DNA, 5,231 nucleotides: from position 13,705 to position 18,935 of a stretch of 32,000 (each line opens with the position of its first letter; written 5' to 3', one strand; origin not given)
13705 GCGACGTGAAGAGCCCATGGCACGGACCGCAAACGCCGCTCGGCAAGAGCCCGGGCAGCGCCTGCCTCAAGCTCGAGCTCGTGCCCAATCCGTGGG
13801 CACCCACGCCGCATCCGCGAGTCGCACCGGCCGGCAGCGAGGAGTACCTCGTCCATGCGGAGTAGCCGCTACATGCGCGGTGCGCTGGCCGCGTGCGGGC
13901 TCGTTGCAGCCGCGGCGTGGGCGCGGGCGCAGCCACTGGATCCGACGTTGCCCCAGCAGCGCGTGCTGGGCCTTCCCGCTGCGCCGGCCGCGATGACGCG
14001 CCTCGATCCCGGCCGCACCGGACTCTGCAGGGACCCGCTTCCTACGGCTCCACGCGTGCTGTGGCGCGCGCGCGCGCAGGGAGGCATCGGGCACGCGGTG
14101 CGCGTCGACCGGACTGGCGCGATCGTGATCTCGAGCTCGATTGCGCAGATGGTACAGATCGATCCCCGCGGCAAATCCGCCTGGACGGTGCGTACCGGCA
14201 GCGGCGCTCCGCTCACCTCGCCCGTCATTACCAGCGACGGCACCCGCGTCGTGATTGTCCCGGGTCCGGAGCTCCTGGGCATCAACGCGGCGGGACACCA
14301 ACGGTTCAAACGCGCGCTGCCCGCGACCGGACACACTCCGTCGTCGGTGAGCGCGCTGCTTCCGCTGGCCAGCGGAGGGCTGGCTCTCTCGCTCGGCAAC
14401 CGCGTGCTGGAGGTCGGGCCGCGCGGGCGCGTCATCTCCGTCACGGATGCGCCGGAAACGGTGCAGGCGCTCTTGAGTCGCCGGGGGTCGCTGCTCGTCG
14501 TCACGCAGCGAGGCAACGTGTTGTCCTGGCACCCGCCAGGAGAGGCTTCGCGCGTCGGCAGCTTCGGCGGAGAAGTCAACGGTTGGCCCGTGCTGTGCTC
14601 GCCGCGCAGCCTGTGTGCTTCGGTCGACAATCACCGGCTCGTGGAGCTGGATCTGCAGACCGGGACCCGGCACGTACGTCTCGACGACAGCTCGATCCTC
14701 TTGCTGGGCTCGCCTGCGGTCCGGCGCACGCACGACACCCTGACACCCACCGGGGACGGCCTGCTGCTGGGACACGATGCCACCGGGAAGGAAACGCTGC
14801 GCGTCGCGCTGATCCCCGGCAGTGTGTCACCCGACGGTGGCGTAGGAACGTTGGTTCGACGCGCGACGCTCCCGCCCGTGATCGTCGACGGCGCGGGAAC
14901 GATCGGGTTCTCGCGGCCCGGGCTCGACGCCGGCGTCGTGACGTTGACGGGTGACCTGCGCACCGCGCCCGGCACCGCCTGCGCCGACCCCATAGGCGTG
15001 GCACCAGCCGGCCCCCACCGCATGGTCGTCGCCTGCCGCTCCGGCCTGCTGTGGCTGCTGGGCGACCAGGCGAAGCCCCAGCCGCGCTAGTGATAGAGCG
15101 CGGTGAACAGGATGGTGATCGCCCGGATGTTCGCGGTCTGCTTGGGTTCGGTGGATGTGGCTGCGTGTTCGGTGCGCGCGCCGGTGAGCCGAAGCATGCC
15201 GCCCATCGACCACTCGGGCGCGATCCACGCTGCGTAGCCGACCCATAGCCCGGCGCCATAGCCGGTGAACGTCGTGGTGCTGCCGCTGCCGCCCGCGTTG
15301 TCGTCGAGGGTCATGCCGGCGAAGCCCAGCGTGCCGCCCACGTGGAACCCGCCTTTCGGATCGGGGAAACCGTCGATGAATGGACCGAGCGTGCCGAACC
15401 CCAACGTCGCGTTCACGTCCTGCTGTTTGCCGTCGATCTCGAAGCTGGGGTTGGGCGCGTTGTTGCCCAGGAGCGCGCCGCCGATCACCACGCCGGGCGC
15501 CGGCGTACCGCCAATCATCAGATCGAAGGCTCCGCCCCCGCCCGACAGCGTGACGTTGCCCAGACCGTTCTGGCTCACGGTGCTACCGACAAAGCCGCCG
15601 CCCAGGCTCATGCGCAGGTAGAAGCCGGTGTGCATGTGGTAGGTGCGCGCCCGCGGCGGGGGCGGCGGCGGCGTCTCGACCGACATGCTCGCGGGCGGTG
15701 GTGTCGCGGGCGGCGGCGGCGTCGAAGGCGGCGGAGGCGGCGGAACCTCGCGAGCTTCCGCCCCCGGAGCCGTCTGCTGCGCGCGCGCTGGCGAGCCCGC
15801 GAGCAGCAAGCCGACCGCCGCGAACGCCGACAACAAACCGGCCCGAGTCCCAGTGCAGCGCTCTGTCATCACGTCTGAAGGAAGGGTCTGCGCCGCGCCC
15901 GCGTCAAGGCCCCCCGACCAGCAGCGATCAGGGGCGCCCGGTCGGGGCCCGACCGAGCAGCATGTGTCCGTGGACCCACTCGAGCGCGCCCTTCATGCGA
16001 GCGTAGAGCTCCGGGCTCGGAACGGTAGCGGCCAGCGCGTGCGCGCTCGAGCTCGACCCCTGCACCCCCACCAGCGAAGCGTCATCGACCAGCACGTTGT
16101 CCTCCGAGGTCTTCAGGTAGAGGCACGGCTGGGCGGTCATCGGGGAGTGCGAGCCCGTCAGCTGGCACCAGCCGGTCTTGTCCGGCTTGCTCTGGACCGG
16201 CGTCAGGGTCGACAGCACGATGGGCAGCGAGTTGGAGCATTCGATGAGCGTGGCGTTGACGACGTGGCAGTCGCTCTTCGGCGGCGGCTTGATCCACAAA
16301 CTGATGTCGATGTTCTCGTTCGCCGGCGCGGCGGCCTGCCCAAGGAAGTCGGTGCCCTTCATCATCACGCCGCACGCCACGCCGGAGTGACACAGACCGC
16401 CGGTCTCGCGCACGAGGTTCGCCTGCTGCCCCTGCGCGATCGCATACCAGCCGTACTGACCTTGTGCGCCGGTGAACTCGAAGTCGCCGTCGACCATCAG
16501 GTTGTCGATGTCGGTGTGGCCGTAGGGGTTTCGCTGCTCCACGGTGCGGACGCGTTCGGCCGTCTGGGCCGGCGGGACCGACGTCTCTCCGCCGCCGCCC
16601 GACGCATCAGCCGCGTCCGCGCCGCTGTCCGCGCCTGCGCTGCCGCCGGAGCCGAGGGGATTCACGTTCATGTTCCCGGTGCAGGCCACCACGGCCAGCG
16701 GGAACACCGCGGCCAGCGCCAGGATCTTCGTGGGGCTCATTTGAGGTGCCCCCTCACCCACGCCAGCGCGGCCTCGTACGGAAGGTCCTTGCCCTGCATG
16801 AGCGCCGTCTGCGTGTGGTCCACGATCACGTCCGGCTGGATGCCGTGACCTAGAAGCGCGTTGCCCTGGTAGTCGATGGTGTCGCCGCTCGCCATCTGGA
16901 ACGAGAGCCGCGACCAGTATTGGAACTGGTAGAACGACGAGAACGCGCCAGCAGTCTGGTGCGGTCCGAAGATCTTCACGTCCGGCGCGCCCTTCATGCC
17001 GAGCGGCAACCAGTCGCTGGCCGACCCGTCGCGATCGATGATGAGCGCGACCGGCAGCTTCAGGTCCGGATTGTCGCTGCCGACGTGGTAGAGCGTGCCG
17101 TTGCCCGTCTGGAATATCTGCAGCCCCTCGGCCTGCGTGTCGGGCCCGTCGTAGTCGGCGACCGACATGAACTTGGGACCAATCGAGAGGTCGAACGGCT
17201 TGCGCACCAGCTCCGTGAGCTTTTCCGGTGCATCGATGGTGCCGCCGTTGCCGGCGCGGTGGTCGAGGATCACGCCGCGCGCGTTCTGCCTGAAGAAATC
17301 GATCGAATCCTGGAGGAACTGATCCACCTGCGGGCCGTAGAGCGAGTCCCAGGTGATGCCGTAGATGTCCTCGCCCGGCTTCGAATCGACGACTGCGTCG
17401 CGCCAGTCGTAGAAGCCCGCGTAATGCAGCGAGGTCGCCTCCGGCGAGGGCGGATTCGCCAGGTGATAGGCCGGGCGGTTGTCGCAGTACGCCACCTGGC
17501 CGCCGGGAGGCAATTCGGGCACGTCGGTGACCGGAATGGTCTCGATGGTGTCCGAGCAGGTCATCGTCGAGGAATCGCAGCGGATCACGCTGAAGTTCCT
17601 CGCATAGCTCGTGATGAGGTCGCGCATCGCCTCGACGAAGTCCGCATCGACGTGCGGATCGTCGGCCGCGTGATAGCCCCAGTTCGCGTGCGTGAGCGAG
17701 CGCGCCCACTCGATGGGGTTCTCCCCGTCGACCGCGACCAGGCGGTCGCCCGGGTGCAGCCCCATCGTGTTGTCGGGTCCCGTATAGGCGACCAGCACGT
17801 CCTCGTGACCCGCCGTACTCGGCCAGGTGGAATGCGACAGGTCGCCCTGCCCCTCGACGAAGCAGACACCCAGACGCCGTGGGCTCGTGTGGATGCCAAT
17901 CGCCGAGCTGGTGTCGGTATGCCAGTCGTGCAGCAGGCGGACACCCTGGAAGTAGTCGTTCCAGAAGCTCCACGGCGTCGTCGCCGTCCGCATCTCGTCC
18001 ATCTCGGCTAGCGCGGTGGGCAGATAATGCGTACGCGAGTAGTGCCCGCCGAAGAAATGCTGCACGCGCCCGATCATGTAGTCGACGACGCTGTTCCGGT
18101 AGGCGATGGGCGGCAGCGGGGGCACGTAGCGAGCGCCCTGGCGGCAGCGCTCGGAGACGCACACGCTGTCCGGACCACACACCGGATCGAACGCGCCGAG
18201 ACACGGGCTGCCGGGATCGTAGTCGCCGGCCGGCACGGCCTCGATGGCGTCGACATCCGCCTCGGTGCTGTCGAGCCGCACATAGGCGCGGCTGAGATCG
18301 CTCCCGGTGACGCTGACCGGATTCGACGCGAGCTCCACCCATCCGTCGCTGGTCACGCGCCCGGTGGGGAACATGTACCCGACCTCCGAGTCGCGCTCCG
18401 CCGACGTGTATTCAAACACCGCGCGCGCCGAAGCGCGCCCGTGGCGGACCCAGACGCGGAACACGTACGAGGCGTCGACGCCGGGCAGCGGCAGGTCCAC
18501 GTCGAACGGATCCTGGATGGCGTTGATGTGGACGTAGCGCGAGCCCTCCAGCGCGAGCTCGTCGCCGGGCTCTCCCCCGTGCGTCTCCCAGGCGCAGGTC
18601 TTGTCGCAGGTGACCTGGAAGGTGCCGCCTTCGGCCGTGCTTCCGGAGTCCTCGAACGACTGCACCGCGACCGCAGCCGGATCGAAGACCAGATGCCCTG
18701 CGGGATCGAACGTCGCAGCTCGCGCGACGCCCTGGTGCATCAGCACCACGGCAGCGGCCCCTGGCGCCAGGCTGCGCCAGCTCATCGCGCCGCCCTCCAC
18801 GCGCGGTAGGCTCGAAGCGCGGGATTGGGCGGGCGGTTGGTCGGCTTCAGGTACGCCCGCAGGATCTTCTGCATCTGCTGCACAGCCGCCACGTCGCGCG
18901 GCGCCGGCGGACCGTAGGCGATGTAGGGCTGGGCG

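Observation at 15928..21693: Tandemly duplicated, translationally coupled [S41-like PDZ peptidase + six-Cys lipoprotein] modules: a candidate new protease-lipoprotein partner system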

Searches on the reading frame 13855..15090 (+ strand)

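Call 29: search_protein_families(library=pfam, proteins=[window:13855-15090:+], max_evalue=0.001)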
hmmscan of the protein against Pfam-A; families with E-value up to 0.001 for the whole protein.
window:13855-15090:+ (411 aa): 1 family
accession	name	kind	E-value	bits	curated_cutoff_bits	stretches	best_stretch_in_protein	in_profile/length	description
PF13360.13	PQQ_2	-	9.9e-08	32.3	27.6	1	67-203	54-190/233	Outer membrane protein assembly factor BamB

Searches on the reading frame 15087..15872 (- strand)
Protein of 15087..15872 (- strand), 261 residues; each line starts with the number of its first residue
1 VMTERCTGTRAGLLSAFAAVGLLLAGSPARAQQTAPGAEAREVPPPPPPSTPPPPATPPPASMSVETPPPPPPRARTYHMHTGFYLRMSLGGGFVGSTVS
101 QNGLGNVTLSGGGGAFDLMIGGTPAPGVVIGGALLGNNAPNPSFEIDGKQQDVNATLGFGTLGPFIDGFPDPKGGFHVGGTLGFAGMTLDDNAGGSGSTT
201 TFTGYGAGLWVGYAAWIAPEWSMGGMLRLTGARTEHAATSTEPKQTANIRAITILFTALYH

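Call 4: search_protein_families(library=pfam, proteins=[window:15087-15872:-], max_evalue=1)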
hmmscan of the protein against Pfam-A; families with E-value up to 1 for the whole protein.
window:15087-15872:- (261 aa): 2 families
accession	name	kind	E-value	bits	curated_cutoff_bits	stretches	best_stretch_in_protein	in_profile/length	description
PF13505.12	OMP_b-brl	-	0.0019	18.9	28.7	1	173-261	19-94/175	Outer membrane protein beta-barrel domain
PF13568.12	OMP_b-brl_2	-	0.12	12.9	27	1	174-246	7-83/175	Outer membrane protein beta-barrel domain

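Call 5: search_protein_families(library=ncbifam, proteins=[window:15087-15872:-], max_evalue=1)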
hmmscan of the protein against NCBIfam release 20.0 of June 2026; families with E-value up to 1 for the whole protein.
window:15087-15872:- (261 aa): 0 families

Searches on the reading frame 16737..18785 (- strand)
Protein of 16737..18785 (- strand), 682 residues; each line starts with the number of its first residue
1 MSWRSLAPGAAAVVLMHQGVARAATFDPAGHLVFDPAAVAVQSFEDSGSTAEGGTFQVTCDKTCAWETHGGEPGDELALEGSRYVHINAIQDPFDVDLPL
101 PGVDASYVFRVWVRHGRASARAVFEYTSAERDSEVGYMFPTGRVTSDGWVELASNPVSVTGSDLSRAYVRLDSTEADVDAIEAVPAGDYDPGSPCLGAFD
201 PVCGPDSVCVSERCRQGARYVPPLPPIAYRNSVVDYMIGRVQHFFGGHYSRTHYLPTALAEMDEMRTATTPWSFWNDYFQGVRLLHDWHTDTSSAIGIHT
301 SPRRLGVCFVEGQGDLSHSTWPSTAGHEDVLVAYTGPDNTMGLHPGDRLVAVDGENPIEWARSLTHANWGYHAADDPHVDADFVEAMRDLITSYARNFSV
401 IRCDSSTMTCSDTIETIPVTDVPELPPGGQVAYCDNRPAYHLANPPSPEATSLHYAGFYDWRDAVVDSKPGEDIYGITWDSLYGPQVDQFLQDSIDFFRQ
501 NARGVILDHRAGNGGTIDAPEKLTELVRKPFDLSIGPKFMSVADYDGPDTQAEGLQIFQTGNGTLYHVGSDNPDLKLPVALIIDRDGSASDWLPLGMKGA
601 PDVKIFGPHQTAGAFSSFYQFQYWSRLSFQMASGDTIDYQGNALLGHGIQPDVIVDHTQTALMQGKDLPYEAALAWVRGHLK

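Call 4: search_protein_families(library=pfam, proteins=[window:16737-18785:-], max_evalue=1)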
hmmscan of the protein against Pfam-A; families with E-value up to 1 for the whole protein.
window:16737-18785:- (682 aa): 6 families
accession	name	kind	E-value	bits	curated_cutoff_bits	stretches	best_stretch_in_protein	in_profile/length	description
PF03572.23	Peptidase_S41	-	1.9e-07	31.2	24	1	486-655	17-165/165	Peptidase family S41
PF17820.7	PDZ_6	-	0.037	14.2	27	1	341-365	14-34/54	PDZ domain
PF21558.3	Pept_S41_N_bact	-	0.11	12.8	27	1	341-364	18-41/87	Bacteroidetes, Peptidase, S41 family, N-terminal domain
PF21331.3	Isoamylase_C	-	0.13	13.1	27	1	43-111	4-67/107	Isoamylase, C-terminal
PF08117.16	Toxin_30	-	0.21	12.3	24.5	1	191-211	8-28/36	Ptu family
PF00595.29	PDZ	-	0.25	12.2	23.2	1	336-360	36-60/81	PDZ domain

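Call 5: search_protein_families(library=ncbifam, proteins=[window:16737-18785:-], max_evalue=1)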
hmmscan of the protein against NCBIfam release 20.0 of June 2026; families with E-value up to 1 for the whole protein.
window:16737-18785:- (682 aa): 2 families
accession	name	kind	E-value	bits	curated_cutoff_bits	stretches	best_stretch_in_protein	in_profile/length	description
NF052377.1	lmo1851_S41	exception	0.0073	15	725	1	561-659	282-371/468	lmo1851 family serine protease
TIGR00225.1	prc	subfamily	0.087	11.9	218.6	0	498-526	177-205/335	C-terminal processing peptidase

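Call 9: search_solved_structures(query=window:16737-18785:-, max_evalue=1, show_alignments=3)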
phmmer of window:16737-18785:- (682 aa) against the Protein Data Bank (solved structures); distinct sequences matched with E-value up to 1: 4.
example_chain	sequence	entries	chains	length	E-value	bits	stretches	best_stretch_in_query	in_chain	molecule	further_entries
3syx_A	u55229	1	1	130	0.068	14.8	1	580-619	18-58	Sprouty-related, EVH1 domain-containing protein 1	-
6v65_A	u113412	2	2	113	0.07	14.7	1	580-619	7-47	Sprouty-related, EVH1 domain-containing protein 1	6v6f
3iuz_A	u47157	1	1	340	0.58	11.7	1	22-90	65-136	Putative glyoxalase superfamily protein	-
1nnx_A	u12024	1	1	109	0.87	11.1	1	447-523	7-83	Protein ygiW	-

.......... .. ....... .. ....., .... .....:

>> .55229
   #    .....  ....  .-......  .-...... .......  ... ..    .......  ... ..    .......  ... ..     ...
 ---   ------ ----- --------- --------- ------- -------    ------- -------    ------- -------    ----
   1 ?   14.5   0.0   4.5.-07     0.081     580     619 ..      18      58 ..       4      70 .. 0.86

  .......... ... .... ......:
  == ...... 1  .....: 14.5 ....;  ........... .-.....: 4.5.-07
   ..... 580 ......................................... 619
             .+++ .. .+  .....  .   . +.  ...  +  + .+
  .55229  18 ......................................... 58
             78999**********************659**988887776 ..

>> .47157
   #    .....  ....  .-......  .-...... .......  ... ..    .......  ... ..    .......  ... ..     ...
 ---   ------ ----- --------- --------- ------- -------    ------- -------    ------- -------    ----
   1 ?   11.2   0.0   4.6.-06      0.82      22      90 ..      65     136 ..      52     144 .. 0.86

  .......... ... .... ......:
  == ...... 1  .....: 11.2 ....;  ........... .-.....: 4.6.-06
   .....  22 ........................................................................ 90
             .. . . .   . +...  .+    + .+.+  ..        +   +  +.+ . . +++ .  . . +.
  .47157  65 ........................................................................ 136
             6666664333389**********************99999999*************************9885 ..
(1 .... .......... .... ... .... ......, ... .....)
